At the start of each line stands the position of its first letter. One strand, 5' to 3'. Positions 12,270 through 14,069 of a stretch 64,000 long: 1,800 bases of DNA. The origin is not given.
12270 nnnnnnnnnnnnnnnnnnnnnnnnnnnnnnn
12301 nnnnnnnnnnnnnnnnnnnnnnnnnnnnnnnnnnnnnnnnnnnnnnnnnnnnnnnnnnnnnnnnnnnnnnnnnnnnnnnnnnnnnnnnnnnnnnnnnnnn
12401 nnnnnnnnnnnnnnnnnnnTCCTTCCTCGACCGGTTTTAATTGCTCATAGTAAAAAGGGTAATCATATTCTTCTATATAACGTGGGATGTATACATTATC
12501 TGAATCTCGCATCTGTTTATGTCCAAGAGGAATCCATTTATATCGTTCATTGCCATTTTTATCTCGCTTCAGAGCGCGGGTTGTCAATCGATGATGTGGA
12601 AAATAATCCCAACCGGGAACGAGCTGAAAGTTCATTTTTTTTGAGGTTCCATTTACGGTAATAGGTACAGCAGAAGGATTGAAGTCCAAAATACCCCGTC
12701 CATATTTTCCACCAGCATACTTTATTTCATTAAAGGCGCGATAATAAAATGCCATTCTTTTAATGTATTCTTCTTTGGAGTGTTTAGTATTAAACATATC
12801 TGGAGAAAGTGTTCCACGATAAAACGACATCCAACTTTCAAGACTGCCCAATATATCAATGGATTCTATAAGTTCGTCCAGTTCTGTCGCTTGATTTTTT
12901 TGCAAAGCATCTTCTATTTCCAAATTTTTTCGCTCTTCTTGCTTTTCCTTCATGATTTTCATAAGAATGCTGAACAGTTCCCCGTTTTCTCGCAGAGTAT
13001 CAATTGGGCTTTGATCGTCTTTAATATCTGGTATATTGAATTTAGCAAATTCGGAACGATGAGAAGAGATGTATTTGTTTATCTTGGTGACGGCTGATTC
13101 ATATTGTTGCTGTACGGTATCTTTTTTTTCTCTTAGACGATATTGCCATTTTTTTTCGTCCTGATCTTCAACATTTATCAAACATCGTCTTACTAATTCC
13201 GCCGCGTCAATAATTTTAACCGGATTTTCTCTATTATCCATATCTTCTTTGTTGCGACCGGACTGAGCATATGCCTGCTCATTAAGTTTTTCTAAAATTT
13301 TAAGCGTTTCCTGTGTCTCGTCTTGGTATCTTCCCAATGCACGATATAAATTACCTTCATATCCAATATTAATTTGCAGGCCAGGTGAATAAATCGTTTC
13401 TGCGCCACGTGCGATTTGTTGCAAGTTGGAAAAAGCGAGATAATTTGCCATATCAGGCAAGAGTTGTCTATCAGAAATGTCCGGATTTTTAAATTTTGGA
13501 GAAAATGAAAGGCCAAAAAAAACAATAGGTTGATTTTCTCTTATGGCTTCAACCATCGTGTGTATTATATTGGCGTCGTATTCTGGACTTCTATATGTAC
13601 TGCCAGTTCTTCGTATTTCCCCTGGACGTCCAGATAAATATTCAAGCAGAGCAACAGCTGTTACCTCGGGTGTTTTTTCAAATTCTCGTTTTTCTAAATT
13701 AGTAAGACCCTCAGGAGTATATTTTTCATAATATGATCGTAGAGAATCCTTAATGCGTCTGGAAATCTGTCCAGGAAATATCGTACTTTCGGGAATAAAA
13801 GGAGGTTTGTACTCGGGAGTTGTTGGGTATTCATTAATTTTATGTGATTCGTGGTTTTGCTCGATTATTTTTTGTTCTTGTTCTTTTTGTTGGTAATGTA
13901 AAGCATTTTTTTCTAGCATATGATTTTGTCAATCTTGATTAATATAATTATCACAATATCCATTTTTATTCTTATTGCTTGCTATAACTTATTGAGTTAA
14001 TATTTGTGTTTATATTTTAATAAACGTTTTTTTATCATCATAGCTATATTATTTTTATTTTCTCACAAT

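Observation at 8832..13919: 1695-aa single-polypeptide fusion: PvcA/Dit1-type isonitrile-synthase-like domain + two kinase-like domains + HAD + GNAT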

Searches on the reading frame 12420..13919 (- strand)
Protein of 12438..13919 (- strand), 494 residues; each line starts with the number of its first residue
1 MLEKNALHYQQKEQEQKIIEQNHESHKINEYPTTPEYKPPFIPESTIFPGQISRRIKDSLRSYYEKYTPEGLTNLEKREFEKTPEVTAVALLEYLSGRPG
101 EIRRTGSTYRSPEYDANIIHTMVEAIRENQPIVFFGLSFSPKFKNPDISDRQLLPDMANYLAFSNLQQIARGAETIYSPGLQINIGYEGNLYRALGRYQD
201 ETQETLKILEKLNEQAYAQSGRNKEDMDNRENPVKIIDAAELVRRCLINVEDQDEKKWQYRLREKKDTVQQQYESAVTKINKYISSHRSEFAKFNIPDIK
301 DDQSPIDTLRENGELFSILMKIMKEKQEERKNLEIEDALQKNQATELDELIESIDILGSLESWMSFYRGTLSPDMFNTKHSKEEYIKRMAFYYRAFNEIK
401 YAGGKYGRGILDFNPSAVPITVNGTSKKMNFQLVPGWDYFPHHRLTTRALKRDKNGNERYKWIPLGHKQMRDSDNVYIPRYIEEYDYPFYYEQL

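Call 12: search_solved_structures(query=window:12438-13919:-, max_evalue=10, show_alignments=3)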
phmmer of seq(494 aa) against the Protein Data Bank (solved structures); distinct sequences matched with E-value up to 10: 4.
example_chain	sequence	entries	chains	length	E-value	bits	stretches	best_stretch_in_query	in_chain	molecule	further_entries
3e59_A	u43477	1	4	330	0.013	17.3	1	125-200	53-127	Pyoverdine biosynthesis protein PvcA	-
9dhm_A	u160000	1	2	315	0.58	11.9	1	125-202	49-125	L-tyrosine/L-tryptophan isonitrile synthase family protein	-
9dh4_A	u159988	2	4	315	0.64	11.8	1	125-202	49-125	L-tyrosine/L-tryptophan isonitrile synthase family protein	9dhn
6lk8_G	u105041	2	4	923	6.5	8.5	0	423-464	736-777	Nuclear pore complex protein Nup96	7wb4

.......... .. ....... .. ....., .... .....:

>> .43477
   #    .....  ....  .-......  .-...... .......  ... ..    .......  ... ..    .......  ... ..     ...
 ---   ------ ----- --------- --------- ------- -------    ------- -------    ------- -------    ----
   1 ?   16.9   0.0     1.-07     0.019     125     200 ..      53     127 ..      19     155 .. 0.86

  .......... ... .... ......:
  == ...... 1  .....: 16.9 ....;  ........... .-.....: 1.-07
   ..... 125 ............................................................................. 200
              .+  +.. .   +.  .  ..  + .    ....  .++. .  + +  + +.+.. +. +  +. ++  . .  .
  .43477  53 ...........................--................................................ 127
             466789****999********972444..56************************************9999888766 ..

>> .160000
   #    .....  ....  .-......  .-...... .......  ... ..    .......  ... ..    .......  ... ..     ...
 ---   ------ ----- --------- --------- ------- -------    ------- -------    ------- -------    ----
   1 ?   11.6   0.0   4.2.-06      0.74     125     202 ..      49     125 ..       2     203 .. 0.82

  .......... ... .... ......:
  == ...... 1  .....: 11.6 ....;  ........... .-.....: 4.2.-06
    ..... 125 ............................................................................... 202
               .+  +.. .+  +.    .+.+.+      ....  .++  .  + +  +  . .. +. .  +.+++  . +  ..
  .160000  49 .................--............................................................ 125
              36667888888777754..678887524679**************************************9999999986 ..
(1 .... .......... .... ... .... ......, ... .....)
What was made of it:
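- Checked: The by-eye PvcA alignment over residues 125-200 is reproduced by phmmer against PDB 3e59 (call 12).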

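Call 17: search_solved_structures(query=A2, max_evalue=10, show_alignments=3)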
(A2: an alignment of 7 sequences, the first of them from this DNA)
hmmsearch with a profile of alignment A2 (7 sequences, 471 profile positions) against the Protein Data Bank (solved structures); distinct sequences matched with E-value up to 10: 6.
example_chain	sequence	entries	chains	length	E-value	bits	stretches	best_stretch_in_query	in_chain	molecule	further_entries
9dh4_A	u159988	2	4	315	1.1e-05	27.6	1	92-238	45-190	L-tyrosine/L-tryptophan isonitrile synthase family protein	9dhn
9dhm_A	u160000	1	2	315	1.3e-05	27.5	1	92-236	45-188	L-tyrosine/L-tryptophan isonitrile synthase family protein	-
3e59_A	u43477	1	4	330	0.00066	21.8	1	90-181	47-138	Pyoverdine biosynthesis protein PvcA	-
2d1l_A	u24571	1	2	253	0.13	14.2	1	208-285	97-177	Metastasis suppressor protein 1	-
9lni_A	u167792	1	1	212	0.5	12.3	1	243-333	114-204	ZZ1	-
6f5x_A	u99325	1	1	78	0.51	12.3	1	246-314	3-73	Synaptonemal complex protein 1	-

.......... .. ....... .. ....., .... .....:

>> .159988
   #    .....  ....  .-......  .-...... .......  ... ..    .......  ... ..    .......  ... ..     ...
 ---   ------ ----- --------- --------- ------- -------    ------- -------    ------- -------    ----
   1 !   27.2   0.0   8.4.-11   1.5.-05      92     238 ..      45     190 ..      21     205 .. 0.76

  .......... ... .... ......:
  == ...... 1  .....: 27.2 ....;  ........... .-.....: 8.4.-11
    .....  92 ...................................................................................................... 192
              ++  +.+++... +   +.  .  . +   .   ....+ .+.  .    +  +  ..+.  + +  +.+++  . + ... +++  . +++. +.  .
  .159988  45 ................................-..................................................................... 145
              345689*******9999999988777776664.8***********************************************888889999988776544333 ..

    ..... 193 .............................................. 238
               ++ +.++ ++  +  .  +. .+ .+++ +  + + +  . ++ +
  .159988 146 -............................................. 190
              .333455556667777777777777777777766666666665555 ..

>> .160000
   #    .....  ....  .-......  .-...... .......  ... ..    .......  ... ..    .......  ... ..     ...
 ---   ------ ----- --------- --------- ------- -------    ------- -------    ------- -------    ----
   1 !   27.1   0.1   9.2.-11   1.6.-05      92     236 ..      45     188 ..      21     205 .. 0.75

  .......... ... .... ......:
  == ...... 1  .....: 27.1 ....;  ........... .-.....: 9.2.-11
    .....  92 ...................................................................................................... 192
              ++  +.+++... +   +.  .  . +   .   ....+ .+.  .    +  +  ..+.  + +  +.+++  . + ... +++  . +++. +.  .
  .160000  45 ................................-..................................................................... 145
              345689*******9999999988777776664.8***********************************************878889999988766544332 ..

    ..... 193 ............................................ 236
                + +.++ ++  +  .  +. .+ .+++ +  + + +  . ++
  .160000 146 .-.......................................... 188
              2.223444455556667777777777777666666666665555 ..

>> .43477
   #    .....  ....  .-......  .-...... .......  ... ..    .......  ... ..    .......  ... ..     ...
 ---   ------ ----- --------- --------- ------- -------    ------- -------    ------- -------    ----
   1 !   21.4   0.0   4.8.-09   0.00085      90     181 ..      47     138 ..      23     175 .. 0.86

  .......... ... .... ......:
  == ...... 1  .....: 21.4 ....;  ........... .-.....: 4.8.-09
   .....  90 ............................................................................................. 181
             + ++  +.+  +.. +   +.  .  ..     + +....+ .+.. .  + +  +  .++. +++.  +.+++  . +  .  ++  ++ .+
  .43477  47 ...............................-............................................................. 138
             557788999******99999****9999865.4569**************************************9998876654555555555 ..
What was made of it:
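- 12435..13667 (-): PvcA/IsnA-superfamily domain, residues 85-495 (new subfamily). Conserved: SPKFKN 140-145, PDMAN 155-159, IGYEG 185-189, FPHHR 440-444, YPFYY 487-491. Profile vs PDB: 9dh4/9dhm E=1e-5, 3e59 E=7e-4 (call 17).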

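Call 30: predict_structure(alignment_id=A2)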
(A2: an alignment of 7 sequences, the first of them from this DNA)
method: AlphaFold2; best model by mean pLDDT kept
length: 471 residues; sequences in the alignment: 7
mean_pLDDT: 66.7   pTM: 0.55
mean pLDDT of the five models: 66.7, 65.7, 64.6, 63.7, 54.3
residues with pLDDT >= 90: 42; 70-90: 212; 50-70: 91; < 50: 126
segments of 3 or more residues with pLDDT < 50: 70-80, 108-124, 217-223, 373-423, 430-438, 440-466
pLDDT, mean of each block of 10 residues (from residue 1): 70 84 83 91 82 90 73 35 70 87 65 40 55 79 89 76 60 79 90 85 82 54 60 84 93 83 61 75 80 85 78 85 87 70 59 79 71 38 36 25 27 29 48 46 41 31 45 38
secondary structure, 60 per line:
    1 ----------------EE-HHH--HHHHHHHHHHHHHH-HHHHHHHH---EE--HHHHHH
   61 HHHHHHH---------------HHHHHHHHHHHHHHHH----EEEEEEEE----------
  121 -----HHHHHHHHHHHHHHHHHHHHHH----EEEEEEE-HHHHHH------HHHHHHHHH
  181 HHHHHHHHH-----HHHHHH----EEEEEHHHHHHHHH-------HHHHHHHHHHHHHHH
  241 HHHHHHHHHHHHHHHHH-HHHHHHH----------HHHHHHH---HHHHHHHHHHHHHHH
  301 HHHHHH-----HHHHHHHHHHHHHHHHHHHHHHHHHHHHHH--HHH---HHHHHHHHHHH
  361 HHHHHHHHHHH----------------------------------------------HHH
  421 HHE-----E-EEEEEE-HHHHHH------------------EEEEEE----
elements in order: H25-38 H40-47 H55-67 H83-98 E103-110 H126-147 E152-158 H160-165 H172-189 H195-200 E205-209 H210-218 H226-257 H259-265 H276-282 H286-306 H312-341 H350-371 H418-422 E431-436 H438-443 E462-467
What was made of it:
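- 12846..13169 (-): Helical insertion inside the PvcA-like domain, residues ~251-358. Predicted long helices (call 30).
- On IsnA/PvcA isonitrile synthase (DIT1_PvcA, PF05141): The model has a mean pLDDT of only 66.7 and its C-terminal part is poor (call 30).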

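Call 35: fold_search(model_id=the predicted structure, library=pdb)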
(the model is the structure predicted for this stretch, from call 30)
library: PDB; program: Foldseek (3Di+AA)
matches with E <= 10: 134; with E <= 0.001: 0
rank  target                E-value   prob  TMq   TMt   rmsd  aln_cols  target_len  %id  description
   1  9dh4_B                2.0e-03  1.00  0.27  0.37  14.4       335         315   15  Crystal structure of PIsnA complexed with L-Tyrosine (released 2025-07-16)
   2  9dhm_B                5.5e-03  1.00  0.25  0.36   9.4       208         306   18  Crystal structure of PIsnA complexed with an isonitrile product (released 2025-07-16)
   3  9dhm_A                9.5e-03  1.00  0.25  0.37  15.7       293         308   13  Crystal structure of PIsnA complexed with an isonitrile product (released 2025-07-16)
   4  9dh4_A                2.6e-02  1.00  0.25  0.36  11.2       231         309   16  Crystal structure of PIsnA complexed with L-Tyrosine (released 2025-07-16)
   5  3e59_D                3.0e-02  0.97  0.25  0.35  15.2       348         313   14  Crystal structure of the PvcA (PA2254) protein from Pseudomonas aeruginosa (released 2008-10-14)
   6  3e59_B                5.3e-02  0.98  0.27  0.38  15.1       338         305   14  Crystal structure of the PvcA (PA2254) protein from Pseudomonas aeruginosa (released 2008-10-14)
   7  3e59_A                6.4e-02  0.91  0.25  0.33  15.8       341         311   14  Crystal structure of the PvcA (PA2254) protein from Pseudomonas aeruginosa (released 2008-10-14)
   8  3e59_C                1.0e-01  0.91  0.24  0.34  15.8       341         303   14  Crystal structure of the PvcA (PA2254) protein from Pseudomonas aeruginosa (released 2008-10-14)
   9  2j5b_B                1.1e+00  0.35  0.18  0.24   6.2       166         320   12  Structure of the Tyrosyl tRNA synthetase from Acanthamoeba polyphaga Mimivirus complexed with tyrosynol (released 2007-09-25)
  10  2j5b_A                1.2e+00  0.38  0.15  0.21   5.8       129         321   10  Structure of the Tyrosyl tRNA synthetase from Acanthamoeba polyphaga Mimivirus complexed with tyrosynol (released 2007-09-25)
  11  6kpt_A                1.2e+00  0.04  0.09  0.07  27.4       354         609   10  Crystal Structure of Acyl-CoA Dehydrogenase FadE5 from Mycobacteria smegmatis (released 2020-07-01)
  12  6d0y_C                1.4e+00  0.04  0.11  0.08  24.1       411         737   11  X-ray Crystal Structure of PGC-1beta C-terminus bound to the CBP80-CBP20 Cap Binding Complex (released 2018-04-25)
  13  1h2u_A                1.5e+00  0.04  0.11  0.08  22.9       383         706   10  Structure of the human nuclear cap-binding-complex (CBC) in complex with a cap analogue m7GpppG (released 2002-10-17)
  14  5oo6_D                1.6e+00  0.03  0.10  0.07  24.2       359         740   11  Complex of human nuclear cap-binding complex with ARS2 C-terminal peptide (released 2017-11-15)
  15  7ros_B                2.0e+00  0.30  0.16  0.20   5.6       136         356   12  Plasmodium falciparum tyrosyl-tRNA synthetase in complex with ML901-Tyr (released 2022-06-08)
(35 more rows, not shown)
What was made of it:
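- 12435..13667 (-): Foldseek top hits are PIsnA/PvcA (call 35).
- On IsnA/PvcA isonitrile synthase (DIT1_PvcA, PF05141): Foldseek top 8 hits are 9dh4, 9dhm and 3e59 (probability 0.91-1.00, E=2e-3 to 0.1; call 35).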

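Call 45: search_protein_representatives(alignment_id=A2)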
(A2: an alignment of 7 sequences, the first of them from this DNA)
Query: 7 sequences, 471 profile positions. Proteins with E-value up to 0.001 (for the whole library): 57; up to 1e-10: 32; up to 1e-30: 19. The best 57 are listed.
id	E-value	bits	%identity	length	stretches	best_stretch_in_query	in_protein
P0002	4.9e-254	859.8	-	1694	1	1-471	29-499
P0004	3.7e-212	721.7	-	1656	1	1-469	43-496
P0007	5.3e-87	309.0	-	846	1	12-463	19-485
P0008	8.1e-75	268.8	-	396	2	8-217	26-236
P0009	1.4e-63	231.8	-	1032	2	54-253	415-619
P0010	4.6e-59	216.9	-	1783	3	53-212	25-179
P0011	2.9e-54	201.1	-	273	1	47-244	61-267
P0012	2.4e-49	184.8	-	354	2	48-216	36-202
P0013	5.0e-48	180.5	-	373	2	52-226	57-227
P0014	7.5e-48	179.9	-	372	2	54-218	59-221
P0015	2.2e-45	171.8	-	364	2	54-218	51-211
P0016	3.4e-40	154.7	-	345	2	305-462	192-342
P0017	1.0e-38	149.8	-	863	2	41-184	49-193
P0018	1.9e-35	139.1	-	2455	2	53-182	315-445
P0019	2.6e-35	138.6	-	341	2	58-213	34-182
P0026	2.1e-20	89.4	-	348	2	43-193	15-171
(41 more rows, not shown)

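Call 56: find_encoding_contigs(protein=P0013, flank=8000, max_places=3)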
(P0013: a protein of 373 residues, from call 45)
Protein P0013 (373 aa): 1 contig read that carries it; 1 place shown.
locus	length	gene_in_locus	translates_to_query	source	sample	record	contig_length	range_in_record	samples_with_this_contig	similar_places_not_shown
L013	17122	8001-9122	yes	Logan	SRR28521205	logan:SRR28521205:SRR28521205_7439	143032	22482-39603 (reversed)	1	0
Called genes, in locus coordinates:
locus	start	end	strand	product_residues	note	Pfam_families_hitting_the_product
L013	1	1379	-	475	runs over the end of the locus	PF07690:MFS_1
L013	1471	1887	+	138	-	PF01638:HxlR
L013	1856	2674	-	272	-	PF05675:DUF817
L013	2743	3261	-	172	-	PF00293:NUDIX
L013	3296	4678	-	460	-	PF00083:Sugar_tr, PF07690:MFS_1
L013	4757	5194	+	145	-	PF01638:HxlR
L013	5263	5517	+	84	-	PF04014:MazE_antitoxin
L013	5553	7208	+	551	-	PF00083:Sugar_tr, PF07690:MFS_1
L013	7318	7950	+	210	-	PF00702:Hydrolase, PF12710:HAD (faint), PF13419:HAD_2, PF13242:Hydrolase_like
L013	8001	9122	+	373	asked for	-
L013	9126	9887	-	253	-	PF00106:adh_short, PF08659:KR, PF23441:SDR, PF13561:adh_short_C2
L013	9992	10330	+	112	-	PF01638:HxlR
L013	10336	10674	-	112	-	PF01638:HxlR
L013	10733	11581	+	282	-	PF00106:adh_short, PF08659:KR (weak), PF13561:adh_short_C2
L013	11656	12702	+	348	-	PF00348:polyprenyl_synt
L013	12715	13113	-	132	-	PF11964:SpoIIAA-like (weak)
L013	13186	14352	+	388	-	-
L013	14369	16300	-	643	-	PF00122:E1-E2_ATPase, PF00702:Hydrolase, PF08282:Hydrolase_3 (weak)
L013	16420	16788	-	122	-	PF03713:DUF305, PF13628:DUF4142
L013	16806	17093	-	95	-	PF02583:Trns_repr_metal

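Call 57: find_encoding_contigs(protein=P0007, flank=8000, max_places=3)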
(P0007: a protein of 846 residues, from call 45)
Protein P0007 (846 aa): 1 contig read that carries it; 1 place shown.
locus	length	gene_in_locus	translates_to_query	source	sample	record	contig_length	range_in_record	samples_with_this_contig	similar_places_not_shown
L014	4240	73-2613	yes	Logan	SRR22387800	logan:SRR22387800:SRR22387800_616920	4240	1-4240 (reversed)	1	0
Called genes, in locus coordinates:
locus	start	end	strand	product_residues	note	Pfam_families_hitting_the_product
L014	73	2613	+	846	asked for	PF05141:DIT1_PvcA (weak)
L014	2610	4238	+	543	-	?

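Call 59: find_encoding_contigs(protein=P0014, flank=8000, max_places=3)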
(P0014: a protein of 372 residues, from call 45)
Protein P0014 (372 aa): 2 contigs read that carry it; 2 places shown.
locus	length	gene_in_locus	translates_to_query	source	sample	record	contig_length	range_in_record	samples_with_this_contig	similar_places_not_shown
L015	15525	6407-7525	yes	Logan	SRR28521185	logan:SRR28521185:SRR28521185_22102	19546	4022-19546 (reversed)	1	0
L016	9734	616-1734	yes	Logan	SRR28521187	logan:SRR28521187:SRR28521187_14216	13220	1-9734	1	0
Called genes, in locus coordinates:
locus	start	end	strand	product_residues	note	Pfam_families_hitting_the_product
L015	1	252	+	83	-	?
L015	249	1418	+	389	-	PF00266:Aminotran_5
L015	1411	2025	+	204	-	PF02698:DUF218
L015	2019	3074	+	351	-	PF03054:tRNA_Me_trans, PF24167:DUF7411 (weak), PF20259:tRNA_Me_trans_M, PF20258:tRNA_Me_trans_C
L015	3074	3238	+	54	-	-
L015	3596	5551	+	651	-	PF01411:tRNA-synt_2c, PF07973:tRNA_SAD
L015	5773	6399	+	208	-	PF00702:Hydrolase, PF13419:HAD_2, PF13242:Hydrolase_like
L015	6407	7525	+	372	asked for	PF05141:DIT1_PvcA (weak)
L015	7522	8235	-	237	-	-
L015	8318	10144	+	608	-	PF13620:CarboxypepD_reg (faint), PF13715:CarbopepD_reg_2 (weak)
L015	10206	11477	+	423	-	PF06723:MreB_Mbl (faint), PF11104:PilM_2 (weak), PF14450:FtsA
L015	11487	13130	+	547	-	-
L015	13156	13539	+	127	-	PF03652:RuvX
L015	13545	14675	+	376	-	PF02618:YceG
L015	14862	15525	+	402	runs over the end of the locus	PF23473:LysM3_LYK4_5 (faint), PF01476:LysM, PF23577:LysM_RLK (faint), PF01476:LysM, PF05257:CHAP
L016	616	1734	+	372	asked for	PF05141:DIT1_PvcA (weak)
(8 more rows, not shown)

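Call 60: find_encoding_contigs(protein=P0026, flank=8000, max_places=3)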
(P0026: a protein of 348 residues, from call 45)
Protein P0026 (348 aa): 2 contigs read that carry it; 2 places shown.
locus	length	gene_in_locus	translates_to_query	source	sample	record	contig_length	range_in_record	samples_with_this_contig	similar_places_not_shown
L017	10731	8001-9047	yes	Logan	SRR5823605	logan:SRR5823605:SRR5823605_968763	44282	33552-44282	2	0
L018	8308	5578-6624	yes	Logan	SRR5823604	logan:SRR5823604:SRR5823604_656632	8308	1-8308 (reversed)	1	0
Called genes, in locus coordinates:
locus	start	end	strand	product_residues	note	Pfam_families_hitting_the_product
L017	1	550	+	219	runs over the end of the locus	-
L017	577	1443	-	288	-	PF02086:MethyltransfD12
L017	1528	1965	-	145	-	-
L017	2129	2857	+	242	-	PF00072:Response_reg, PF08769:Spo0A_C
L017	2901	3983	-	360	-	PF05816:TelA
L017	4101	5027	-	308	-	-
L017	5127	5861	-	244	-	-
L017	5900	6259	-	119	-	PF03780:Asp23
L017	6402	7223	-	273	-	PF02540:NAD_synthase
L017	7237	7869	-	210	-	PF01467:CTP_transf_like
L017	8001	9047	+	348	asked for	PF05141:DIT1_PvcA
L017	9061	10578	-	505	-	PF17767:NAPRTase_N, PF17956:NAPRTase_C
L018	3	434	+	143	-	?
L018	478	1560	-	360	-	PF05816:TelA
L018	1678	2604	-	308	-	-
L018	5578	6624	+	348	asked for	PF05141:DIT1_PvcA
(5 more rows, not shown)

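Call 86: find_related_loci(query=A6, collection=metagenome_contigs, flank=6000)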
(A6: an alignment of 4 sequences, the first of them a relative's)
Query A6 (373 aa) in metagenome_contigs; peptide patterns used: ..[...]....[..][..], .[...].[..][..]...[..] (x = any residue, [..] = any of these).
138 stretches matched a pattern; 2 encode a relative of the query (tblastn E <= 1e-3); 2 distinct loci.
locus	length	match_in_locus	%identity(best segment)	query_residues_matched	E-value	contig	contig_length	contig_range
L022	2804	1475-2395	50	64-369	4e-112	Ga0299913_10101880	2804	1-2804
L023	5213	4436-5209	43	35-292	3e-72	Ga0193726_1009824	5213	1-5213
